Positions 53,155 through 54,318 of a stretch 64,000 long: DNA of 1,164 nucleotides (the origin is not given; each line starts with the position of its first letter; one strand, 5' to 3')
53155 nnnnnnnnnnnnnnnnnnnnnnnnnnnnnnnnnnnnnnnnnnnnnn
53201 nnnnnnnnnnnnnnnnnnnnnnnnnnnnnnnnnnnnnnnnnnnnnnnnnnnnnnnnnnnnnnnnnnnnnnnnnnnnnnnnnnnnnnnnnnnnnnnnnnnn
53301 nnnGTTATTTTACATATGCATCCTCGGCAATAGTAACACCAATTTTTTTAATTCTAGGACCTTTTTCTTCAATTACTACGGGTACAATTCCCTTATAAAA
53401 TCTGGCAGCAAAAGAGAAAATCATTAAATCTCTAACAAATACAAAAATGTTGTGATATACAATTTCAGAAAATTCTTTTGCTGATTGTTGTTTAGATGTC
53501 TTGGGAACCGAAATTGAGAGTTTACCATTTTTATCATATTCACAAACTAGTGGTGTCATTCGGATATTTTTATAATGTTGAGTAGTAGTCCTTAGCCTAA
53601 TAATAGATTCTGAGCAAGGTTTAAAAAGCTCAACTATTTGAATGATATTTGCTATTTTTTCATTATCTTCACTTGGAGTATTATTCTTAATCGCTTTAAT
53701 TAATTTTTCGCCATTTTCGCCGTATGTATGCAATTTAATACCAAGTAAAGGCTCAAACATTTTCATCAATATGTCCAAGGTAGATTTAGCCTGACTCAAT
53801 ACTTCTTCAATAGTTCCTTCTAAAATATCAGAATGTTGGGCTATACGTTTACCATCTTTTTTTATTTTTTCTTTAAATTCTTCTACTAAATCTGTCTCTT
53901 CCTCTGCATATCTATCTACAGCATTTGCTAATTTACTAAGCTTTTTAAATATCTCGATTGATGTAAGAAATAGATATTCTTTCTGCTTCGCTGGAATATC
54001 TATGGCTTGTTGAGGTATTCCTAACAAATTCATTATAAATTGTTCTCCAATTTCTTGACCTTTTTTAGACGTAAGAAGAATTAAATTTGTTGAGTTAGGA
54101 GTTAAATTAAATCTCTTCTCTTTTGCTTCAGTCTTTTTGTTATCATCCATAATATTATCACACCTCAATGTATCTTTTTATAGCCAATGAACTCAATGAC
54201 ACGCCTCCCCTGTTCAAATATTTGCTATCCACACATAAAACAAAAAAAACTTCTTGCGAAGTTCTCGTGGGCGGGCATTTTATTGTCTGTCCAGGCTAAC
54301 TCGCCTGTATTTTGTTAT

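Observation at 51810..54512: Three-gene island between nth and rnj that looks more AT-rich: a GNAT gene convergent with two tightly coupled unknown genes. This is a candidate defence or toxin-type accessory cassette.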

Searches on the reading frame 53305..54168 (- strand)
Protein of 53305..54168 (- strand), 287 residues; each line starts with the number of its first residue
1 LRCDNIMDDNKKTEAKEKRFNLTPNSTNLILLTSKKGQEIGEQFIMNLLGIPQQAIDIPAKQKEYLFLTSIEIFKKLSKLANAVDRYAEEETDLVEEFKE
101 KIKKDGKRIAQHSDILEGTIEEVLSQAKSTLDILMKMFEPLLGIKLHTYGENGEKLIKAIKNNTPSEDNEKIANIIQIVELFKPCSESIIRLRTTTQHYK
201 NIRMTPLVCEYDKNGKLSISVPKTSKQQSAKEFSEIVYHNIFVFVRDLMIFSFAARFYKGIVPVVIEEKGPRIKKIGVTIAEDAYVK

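Call 3: search_protein_families(library=pfam, proteins=[window:53305-54168:-], max_evalue=1)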
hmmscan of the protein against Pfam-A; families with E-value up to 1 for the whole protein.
window:53305-54168:- (287 aa): 6 families
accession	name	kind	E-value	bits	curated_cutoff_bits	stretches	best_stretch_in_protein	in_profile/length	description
PF24959.1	FH3_FHOD1-3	-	0.0081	16.4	27.4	1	118-180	29-91/136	FHOD1/3 FH3 domain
PF04849.18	HAP1_N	-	0.024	14.2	33.9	1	76-162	184-268/307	HAP1 N-terminal conserved region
PF07761.17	DUF1617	-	0.037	14.6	22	1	75-116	33-74/143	Protein of unknown function (DUF1617)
PF13949.11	ALIX_LYPXL_bnd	-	0.056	13.1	30.8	1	66-149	131-200/295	ALIX V-shaped domain binding to HIV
PF23727.1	Beta-prop_FAM234A_B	-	0.058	12.3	26.4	1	24-113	151-241/467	FAM234A/B beta-propeller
PF15646.12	Tox-REase-2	-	0.095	13.3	27.6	1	82-132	45-96/129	Restriction endonuclease fold toxin 2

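Call 4: search_protein_families(library=padloc, proteins=[window:53305-54168:-], max_evalue=1)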
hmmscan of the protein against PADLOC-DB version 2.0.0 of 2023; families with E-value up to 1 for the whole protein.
window:53305-54168:- (287 aa): 0 families

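Call 5: search_protein_families(library=phrogs, proteins=[window:53305-54168:-], max_evalue=1)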
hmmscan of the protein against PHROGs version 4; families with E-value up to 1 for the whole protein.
window:53305-54168:- (287 aa): 4 families
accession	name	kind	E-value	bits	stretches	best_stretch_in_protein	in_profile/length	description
phrog_1401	-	unknown function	0.0055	17.6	1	70-180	27-136/140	-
phrog_31220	-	unknown function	0.09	13.7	1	95-143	59-107/160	-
phrog_6659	-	unknown function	0.14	13.5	1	82-113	6-37/57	-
phrog_14960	-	unknown function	0.44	11.7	0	79-136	30-87/90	-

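Call 6: search_protein_families(library=ncbifam, proteins=[window:53305-54168:-], max_evalue=1)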
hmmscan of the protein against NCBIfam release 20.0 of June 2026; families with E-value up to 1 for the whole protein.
window:53305-54168:- (287 aa): 0 families

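Call 12: find_homologous_proteins(query=window:53305-54150:-, max_evalue=0.01)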
Query window:53305-54150:- (281 aa): 41 proteins with E <= 0.01 among 798 candidates.
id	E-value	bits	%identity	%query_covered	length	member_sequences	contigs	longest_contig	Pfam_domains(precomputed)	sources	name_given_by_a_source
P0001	5.2e-176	601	100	100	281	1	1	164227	-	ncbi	-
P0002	9.1e-135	466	79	98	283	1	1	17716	-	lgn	-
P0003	1.5e-134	465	79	97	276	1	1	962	-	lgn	-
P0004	1.9e-134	465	78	100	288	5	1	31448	-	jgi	jgi:hypothetical protein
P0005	5.6e-134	463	78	100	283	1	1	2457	-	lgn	-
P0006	2.6e-133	461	78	98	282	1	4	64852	-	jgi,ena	-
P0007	5.4e-133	460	77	99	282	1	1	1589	-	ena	-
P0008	9.9e-133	459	78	99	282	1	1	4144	-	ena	-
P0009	1.3e-132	459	77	98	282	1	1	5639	-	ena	-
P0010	3.9e-132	457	76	99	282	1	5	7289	-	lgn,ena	-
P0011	5.2e-132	457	76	99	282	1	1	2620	-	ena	-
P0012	9.1e-132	456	76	99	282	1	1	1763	-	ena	-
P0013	9.2e-132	456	77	98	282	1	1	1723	-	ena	-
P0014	9.3e-132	456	78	100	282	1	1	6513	-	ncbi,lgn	-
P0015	2.5e-131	455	76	99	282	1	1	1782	-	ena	-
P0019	5.6e-130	450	74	100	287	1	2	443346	-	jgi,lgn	jgi:hypothetical protein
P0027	7.7e-123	427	75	96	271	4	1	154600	-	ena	-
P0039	1.1e-105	371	79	78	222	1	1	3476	-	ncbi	-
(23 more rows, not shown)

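Call 15: find_encoding_contigs(protein=P0019, flank=8000, max_places=3)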
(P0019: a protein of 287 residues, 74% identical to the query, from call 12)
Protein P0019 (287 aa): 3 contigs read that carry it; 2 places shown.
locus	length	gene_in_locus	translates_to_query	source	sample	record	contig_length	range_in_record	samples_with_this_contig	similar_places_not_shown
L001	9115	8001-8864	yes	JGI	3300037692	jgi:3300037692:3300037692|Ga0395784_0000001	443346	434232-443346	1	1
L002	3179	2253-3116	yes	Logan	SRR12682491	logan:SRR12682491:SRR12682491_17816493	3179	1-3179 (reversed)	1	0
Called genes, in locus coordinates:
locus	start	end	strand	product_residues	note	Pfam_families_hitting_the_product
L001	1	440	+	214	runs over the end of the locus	PF09335:VTT_dom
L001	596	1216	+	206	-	PF01726:LexA_DNA_bind, PF00717:Peptidase_S24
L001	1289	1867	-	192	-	PF01923:Cob_adeno_trans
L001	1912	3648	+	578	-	PF06418:CTP_synth_N, PF00117:GATase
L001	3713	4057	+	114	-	PF01245:Ribosomal_L19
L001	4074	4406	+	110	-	PF08378:NERD (weak), PF02021:UPF0102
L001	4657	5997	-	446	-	PF00239:Resolvase, PF07508:Recombinase, PF13408:Zn_ribbon_recom (weak)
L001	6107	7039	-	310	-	-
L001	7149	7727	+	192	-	-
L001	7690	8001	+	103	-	-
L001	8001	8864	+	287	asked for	-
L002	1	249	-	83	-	?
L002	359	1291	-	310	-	-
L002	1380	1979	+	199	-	-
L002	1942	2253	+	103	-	-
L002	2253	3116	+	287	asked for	-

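Call 18: find_encoding_contigs(protein=P0001, flank=10000, max_places=3)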
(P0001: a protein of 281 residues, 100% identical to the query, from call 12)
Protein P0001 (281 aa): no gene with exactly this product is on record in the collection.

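Call 20: find_encoding_contigs(protein=P0027, flank=10000, max_places=3)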
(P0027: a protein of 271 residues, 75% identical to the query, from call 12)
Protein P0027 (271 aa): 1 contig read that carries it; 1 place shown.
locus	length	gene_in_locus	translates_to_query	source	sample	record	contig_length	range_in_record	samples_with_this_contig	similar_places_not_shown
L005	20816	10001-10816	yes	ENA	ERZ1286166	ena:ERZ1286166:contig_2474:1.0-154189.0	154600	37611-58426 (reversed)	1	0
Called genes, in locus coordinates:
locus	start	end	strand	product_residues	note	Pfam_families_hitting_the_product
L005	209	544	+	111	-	-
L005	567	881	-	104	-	-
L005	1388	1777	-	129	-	PF13173:AAA_14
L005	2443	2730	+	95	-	-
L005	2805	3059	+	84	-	PF13091:PLDc_2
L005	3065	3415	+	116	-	-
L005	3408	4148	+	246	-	PF00176:SNF2-rel_dom, PF00270:DEAD (weak), PF04851:ResIII (weak)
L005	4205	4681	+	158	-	-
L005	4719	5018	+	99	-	PF00271:Helicase_C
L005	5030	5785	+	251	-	-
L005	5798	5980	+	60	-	-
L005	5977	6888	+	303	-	-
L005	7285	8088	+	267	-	PF07669:Eco57I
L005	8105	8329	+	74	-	PF07669:Eco57I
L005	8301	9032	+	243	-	-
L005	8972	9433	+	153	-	PF12950:TaqI_C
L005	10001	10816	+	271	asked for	-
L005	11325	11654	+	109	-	-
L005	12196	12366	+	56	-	-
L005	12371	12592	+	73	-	-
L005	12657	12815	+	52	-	-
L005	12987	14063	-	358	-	PF01527:HTH_Tnp_1 (faint), PF13384:HTH_23 (faint), PF13518:HTH_28 (faint), PF13542:HTH_Tnp_ISL3 (faint), PF13551:HTH_29 (faint), PF00665:rve, PF13683:rve_3, PF13333:rve_2 (weak)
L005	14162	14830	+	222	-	PF13310:Virulence_RhuM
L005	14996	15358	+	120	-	PF13310:Virulence_RhuM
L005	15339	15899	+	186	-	PF13310:Virulence_RhuM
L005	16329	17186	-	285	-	PF13384:HTH_23 (faint), PF13518:HTH_28 (faint), PF00665:rve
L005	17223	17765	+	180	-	PF13310:Virulence_RhuM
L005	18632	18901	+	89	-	PF01790:LGT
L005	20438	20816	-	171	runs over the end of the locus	-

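Call 26: search_solved_structures(query=A1, max_evalue=10)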
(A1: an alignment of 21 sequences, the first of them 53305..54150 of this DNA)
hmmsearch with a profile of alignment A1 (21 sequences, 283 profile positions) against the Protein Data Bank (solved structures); distinct sequences matched with E-value up to 10: 2.
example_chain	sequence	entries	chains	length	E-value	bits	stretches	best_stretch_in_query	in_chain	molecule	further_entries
7dvl_A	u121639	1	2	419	0.12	14.7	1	141-250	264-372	Bont/A3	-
2jpp_A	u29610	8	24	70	1.1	11.5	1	27-82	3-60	Translational repressor | Carbon storage regulator homolog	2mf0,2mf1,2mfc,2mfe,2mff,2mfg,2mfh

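Call 31: predict_structure(alignment_id=A1)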
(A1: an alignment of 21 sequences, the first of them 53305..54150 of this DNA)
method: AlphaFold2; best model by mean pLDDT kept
length: 281 residues; sequences in the alignment: 21
mean_pLDDT: 62.7   pTM: 0.60
mean pLDDT of the five models: 62.7, 60.6, 57.6, 55.1, 53.0
residues with pLDDT >= 90: 9; 70-90: 106; 50-70: 67; < 50: 99
segments of 3 or more residues with pLDDT < 50: 1-34, 41-50, 140-146, 178-194, 253-281
pLDDT, mean of each block of 10 residues (from residue 1): 32 28 35 51 48 71 81 83 90 88 79 84 77 62 49 60 61 53 44 60 87 86 84 72 63 48 40 41 34
secondary structure, 60 per line:
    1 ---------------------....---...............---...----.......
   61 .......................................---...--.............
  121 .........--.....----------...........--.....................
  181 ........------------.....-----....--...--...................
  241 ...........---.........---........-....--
elements in order: H22-25 H29-43 H54-99 E103-105 H108-129 H132-136 H147-157 H160-188 E201-205 E211-214 E217-219 H224-251 E255-263 E267-274 H276-279
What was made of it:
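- On HEPN superfamily: The model has pLDDT below 50 for residues 178-194 (call 31).
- Closest known: HEPN-domain RNase effectors of Abi, TA and R-M-linked systems. Same: A is largely helical (call 31).
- Closest known: HEPN-domain RNase effectors of Abi, TA and R-M-linked systems. Different: The model is unreliable at the motif, and beta-strands lie between the motif and the last helix (call 31).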

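Call 39: fold_search(model_id=the predicted structure, library=pdb)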
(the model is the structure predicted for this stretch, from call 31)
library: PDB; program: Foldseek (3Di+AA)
matches with E <= 10: 145; with E <= 0.001: 0
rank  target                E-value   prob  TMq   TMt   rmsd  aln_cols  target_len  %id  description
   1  8ieb_B                3.5e-01  0.15  0.19  0.19  11.6       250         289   12  Cryo-EM structure of GPR156 of GPR156-miniGo-scFv16 complex (local refine) (released 2024-02-14)
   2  9w04_B                6.1e-01  0.04  0.11  0.10  19.1       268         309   12  Cryo-EM structure of TasH-tigRNA-dsDNA complex (released 2026-03-11)
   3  7cmg_B                8.7e-01  0.28  0.32  0.21  20.0       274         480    6  The Structure of the periplasmic domain of PorM (released 2020-09-02)
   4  9qwr_B                1.1e+00  0.13  0.18  0.27  17.8       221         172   12  MIC60 helical bundle dimer (released 2026-02-25)
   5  8iei_B                1.4e+00  0.10  0.21  0.21  10.8       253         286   12  Cryo-EM structure of GPR156A/B of G-protein free GPR156 (local refine) (released 2024-02-14)
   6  9qwo_A                1.5e+00  0.16  0.26  0.35  11.2       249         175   11  Vinculin tail bound to paxillin LD2 (released 2025-04-23)
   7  3zg1_D                1.6e+00  0.33  0.21  0.45   5.6       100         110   16  NI-BOUND FORM OF M123A MUTANT OF CUPRIAVIDUS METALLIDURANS CH34 CNRXS (released 2013-10-23)
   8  4k1p_C                1.7e+00  0.06  0.18  0.17  20.1       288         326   12  Structure of the NheA component of the Nhe toxin from Bacillus cereus (released 2013-09-18)
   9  21kl_A                1.7e+00  0.03  0.11  0.13  19.0       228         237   12  Cryo-EM structure of TasH-pre-tigRNA-dsDNA complex (released 2026-03-11)
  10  9vzx_B                1.9e+00  0.02  0.10  0.12  23.9       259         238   12  Cryo-EM structure of TasH-tigRNA-gap dsDNA complex (released 2026-03-11)
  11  2y3d_A                2.1e+00  0.20  0.20  0.41   6.5       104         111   16  Zn-bound form of Cupriavidus metallidurans CH34 CnrXs (released 2011-03-30)
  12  9ew5_D                2.1e+00  0.06  0.13  0.15  18.1       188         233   10  Ternary structure of 14-3-3s, C-RAF phosphopeptide (pS259) 12mer and compound 23 (1083848) (released 2025-04-16)
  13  8qqk_C                2.2e+00  0.13  0.25  0.32  13.9       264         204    8  Cryo-EM structure of E. coli cytochrome bo3 quinol oxidase assembled in peptidiscs (released 2024-04-24)
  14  7jh6_A                2.2e+00  0.10  0.21  0.28  10.1       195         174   14  De novo designed two-domain di-Zn(II) and porphyrin-binding protein (released 2020-12-09)
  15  4k1p_E                2.4e+00  0.04  0.16  0.15  20.5       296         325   12  Structure of the NheA component of the Nhe toxin from Bacillus cereus (released 2013-09-18)
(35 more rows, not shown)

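Call 49: find_related_loci(query=A1, collection=viral_contigs, flank=8000)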
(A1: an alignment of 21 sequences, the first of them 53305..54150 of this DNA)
Query A1 (281 aa) in viral_contigs; peptide patterns used: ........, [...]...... (x = any residue, [..] = any of these).
87 stretches matched a pattern, but none encodes a relative of the query by tblastn (E <= 1e-3).

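Call 51: find_related_loci(query=A1, collection=metagenome_contigs, flank=8000)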
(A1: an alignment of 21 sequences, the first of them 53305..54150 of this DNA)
Query A1 (281 aa) in metagenome_contigs; peptide patterns used: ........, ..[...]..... (x = any residue, [..] = any of these).
500 stretches matched a pattern; 8 encode a relative of the query (tblastn E <= 1e-3); 8 distinct loci.
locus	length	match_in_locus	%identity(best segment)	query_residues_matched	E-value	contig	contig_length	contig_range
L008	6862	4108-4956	78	1-281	6e-147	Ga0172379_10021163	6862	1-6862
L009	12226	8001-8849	77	1-281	2e-145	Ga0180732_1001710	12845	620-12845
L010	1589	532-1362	77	4-281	2e-157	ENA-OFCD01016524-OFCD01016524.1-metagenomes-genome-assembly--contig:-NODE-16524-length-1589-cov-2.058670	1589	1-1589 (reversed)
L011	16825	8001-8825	78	4-278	2e-144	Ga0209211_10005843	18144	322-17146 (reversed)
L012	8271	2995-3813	74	4-276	1e-139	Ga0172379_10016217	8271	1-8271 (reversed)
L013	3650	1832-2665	74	4-281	7e-143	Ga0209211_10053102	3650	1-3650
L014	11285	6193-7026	73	4-281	2e-138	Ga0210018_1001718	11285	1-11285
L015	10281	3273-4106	73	4-281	2e-138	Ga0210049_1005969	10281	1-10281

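Call 54: search_protein_families(library=pfam, proteins=[L009:4490-8008:+, L009:8856-9473:+, L011:669-3836:+, L011:3839-4633:+, L011:4742-7993:+, L011:8847-9560:+, L011:9532-10455:+, L014:7062-9920:+, L014:9942-11228:+, L014:4770-5990:+], max_evalue=0.001)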
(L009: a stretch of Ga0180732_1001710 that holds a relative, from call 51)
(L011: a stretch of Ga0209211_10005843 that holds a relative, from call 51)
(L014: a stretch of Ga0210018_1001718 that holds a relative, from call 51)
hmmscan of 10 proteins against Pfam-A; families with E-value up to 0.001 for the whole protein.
L009:4490-8008:+ (1172 aa): 1 family
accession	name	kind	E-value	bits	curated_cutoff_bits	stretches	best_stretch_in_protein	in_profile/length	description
PF13646.12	HEAT_2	-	0.00084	20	27.7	0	857-907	42-88/88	HEAT repeats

L009:8856-9473:+ (205 aa): 0 families

L011:669-3836:+ (1055 aa): 6 families
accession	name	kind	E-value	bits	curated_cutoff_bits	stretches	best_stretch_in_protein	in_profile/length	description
PF00271.37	Helicase_C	-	9e-24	84.3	23.5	1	638-751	5-110/110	Helicase conserved C-terminal domain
PF00176.29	SNF2-rel_dom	-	1.7e-13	50.7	24.9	2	327-445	117-227/290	SNF2-related domain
PF13091.12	PLDc_2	-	8.3e-11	42.3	27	1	56-174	39-132/132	PLD-like domain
PF04851.21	ResIII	-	1.3e-08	35.4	22.5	1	234-381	4-162/164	Type III restriction enzyme, res subunit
PF00270.35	DEAD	-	2.9e-07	30.8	26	1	327-383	111-162/167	DEAD/DEAH box helicase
PF09565.16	RE_NgoFVII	-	0.00028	20.7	23.8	1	91-172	56-147/162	NgoFVII restriction endonuclease N-terminal PLD domain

L011:3839-4633:+ (264 aa): 1 family
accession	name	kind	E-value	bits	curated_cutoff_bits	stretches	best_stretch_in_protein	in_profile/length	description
PF12686.12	DUF3800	-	5.4e-14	53.6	21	1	8-216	2-146/149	Protein of unknown function (DUF3800)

L011:4742-7993:+ (1083 aa): 5 families
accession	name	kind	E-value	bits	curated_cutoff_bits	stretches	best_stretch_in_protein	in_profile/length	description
PF07669.17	Eco57I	-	1.4e-35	123.3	25.3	1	475-774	1-171/171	Eco57I restriction-modification methylase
PF12950.13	TaqI_C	-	1.9e-22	80.1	26.5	1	888-1014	2-118/118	TaqI-like C-terminal specificity domain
PF02384.22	N6_Mtase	-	1.9e-18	67.3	20.4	2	674-806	117-247/311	N-6 DNA Methylase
PF20473.4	MmeI_Mtase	-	1.6e-11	44.4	27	1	417-497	10-85/259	MmeI, DNA-methyltransferase domain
PF01170.24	UPF0020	-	4.2e-07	30.3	22.3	0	428-492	30-94/197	RMKL-like, methyltransferase domain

L011:8847-9560:+ (237 aa): 0 families

L011:9532-10455:+ (307 aa): 1 family
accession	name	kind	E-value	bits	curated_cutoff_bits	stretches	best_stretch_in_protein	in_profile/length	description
PF06439.18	3keto-disac_hyd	-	0.00015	22.3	26.8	1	131-247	39-157/187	3-keto-disaccharide hydrolase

L014:7062-9920:+ (952 aa): 2 families
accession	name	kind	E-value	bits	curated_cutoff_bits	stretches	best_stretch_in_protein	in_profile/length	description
PF02463.25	SMC_N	-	4.3e-07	30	40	1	649-886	107-212/220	RecF/RecN/SMC N terminal domain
PF13304.12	AAA_21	-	3.5e-05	24.4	27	1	612-876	73-303/304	AAA domain, putative AbiEii toxin, Type IV TA system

L014:9942-11228:+ (428 aa): 2 families
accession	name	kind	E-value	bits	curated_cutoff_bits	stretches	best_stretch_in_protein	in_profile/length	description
PF13365.12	Trypsin_2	-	5.1e-20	73.1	27.6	1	140-275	1-144/144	Trypsin-like peptidase domain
PF00089.32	Trypsin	-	4e-05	24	20.6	1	138-279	20-198/220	Trypsin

L014:4770-5990:+ (406 aa): 3 families
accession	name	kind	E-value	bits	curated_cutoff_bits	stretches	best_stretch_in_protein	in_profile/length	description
PF03235.19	GmrSD_N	-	4.3e-20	73.1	33.2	1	53-182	12-198/199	GmrSD restriction endonuclease, N-terminal domain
PF01844.29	HNH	-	1.2e-08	35.4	21.4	1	353-406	1-47/47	HNH endonuclease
PF14279.12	HNH_5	-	0.00068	20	27.5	0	371-406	11-46/56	HNH endonuclease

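Call 64: search_dna_similar(query=window:53305-54150:-, collection=plasmids, mode=protein, max_evalue=1, max_rows=15)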
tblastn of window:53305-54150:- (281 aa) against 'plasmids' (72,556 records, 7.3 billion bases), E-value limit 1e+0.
No match.

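Call 69: search_protein_families(library=pfam, proteins=[L009:8856-9473:+, L011:8847-9560:+, L013:2717-3370:+, L001:7128-7727:+, L001:7669-8001:+, L012:2386-2931:+, L014:3095-3706:+, L014:3710-4819:+], max_evalue=1)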
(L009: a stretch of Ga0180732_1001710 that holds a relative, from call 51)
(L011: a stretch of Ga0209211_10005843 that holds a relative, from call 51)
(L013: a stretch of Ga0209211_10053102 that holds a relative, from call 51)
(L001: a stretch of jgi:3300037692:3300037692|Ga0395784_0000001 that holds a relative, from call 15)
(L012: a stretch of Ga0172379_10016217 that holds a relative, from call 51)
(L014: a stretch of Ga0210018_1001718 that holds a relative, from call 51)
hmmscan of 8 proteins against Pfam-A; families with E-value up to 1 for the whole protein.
L009:8856-9473:+ (205 aa): 0 families

L011:8847-9560:+ (237 aa): 2 families
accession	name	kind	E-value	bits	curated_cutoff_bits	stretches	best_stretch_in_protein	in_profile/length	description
PF22116.1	DUF6944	-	0.11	12.2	32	1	47-114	63-130/167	Family of unknown function (DUF6944)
PF03185.20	CaKB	-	0.15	12.1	25.1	1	10-35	162-187/195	Calcium-activated potassium channel, beta subunit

L013:2717-3370:+ (217 aa): 1 family
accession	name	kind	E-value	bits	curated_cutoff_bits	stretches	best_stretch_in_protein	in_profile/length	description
PF05448.18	AXE1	-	0.072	12.3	21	1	23-155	40-171/321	Acetyl xylan esterase (AXE1)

L001:7128-7727:+ (199 aa): 0 families

L001:7669-8001:+ (110 aa): 0 families

L012:2386-2931:+ (181 aa): 0 families

L014:3095-3706:+ (203 aa): 2 families
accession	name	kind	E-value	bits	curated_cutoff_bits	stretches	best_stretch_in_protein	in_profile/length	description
PF10544.15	T5orf172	-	2.7e-19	70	20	1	4-89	2-98/101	T5orf172 domain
PF13455.12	MUG113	-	1.2e-15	58.2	22.3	1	17-89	1-71/73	Meiotically up-regulated gene 113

L014:3710-4819:+ (369 aa): 1 family
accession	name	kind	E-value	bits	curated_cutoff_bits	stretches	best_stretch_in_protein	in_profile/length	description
PF13651.11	EcoRI_methylase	-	2e-124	415.9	26.4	1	6-366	2-344/345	Adenine-specific methyltransferase EcoRI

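Call 80: search_protein_families(library=pfam, proteins=[L001:6107-7039:-], max_evalue=0.01)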
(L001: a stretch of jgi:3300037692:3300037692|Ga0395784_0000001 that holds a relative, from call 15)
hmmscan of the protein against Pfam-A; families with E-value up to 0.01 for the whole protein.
L001:6107-7039:- (310 aa): 0 families
